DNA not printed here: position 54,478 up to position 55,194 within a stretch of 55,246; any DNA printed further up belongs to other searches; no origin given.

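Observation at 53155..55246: Terminal accessory island after the lysis cassette: Q/N-rich, Gly/Cys-rich membrane and stand-alone BclA-CTD-like proteins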

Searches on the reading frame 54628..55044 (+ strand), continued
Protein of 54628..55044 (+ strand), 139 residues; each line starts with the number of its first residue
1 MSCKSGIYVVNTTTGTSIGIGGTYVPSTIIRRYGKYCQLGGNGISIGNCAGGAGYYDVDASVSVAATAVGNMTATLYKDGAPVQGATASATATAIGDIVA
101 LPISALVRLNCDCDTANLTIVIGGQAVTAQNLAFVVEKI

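Call 71: search_protein_representatives(alignment_id=A1)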
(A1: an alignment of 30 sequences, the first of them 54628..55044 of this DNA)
Query: 30 sequences, 135 profile positions. Proteins with E-value up to 0.001 (for the whole library): 1122; up to 1e-10: 530; up to 1e-30: 72. The best 150 are listed.
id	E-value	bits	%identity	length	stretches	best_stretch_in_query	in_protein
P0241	4.5e-50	185.2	-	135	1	1-134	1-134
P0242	6.0e-50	184.8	-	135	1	1-134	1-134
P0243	1.9e-48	179.9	-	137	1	1-135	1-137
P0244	3.4e-48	179.1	-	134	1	1-135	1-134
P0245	6.2e-48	178.2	-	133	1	1-135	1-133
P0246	7.2e-43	161.8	-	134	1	1-134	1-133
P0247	4.0e-41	156.2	-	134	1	1-133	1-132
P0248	1.3e-39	151.3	-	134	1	1-134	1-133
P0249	1.7e-39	150.9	-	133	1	1-131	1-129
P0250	4.1e-39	149.7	-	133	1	1-135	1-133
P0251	4.4e-39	149.6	-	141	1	1-135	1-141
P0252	7.7e-39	148.8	-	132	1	4-134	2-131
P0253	8.6e-39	148.6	-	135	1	3-134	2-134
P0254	3.3e-38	146.8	-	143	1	1-134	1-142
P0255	3.3e-38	146.7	-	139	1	2-134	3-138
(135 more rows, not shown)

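Call 89: search_solved_structures(query=window:54628-55044:+, max_evalue=10, show_alignments=3)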
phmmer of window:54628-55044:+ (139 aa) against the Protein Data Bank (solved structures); distinct sequences matched with E-value up to 10: 0.

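Call 93: find_encoding_contigs(protein=P0013, flank=4000, max_places=4)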
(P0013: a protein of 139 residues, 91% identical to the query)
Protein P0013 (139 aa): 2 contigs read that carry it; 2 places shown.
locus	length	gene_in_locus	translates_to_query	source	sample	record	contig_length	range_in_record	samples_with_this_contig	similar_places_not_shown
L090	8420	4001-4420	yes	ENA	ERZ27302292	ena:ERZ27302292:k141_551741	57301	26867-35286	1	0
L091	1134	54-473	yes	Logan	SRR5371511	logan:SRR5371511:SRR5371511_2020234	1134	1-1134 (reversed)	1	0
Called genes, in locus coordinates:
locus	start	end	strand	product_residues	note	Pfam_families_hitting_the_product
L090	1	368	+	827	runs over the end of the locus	PF13884:Peptidase_S74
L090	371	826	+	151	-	-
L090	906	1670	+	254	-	PF00877:NLPC_P60 (weak), PF01471:PG_binding_1 (weak)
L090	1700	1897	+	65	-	PF16945:Phage_r1t_holin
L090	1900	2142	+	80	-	-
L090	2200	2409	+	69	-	-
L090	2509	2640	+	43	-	-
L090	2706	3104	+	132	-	-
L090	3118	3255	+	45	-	-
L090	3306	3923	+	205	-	-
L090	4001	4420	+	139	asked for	-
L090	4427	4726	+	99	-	-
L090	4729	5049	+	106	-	-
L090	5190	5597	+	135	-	-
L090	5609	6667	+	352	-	PF00176:SNF2-rel_dom, PF04851:ResIII (weak)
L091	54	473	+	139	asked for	-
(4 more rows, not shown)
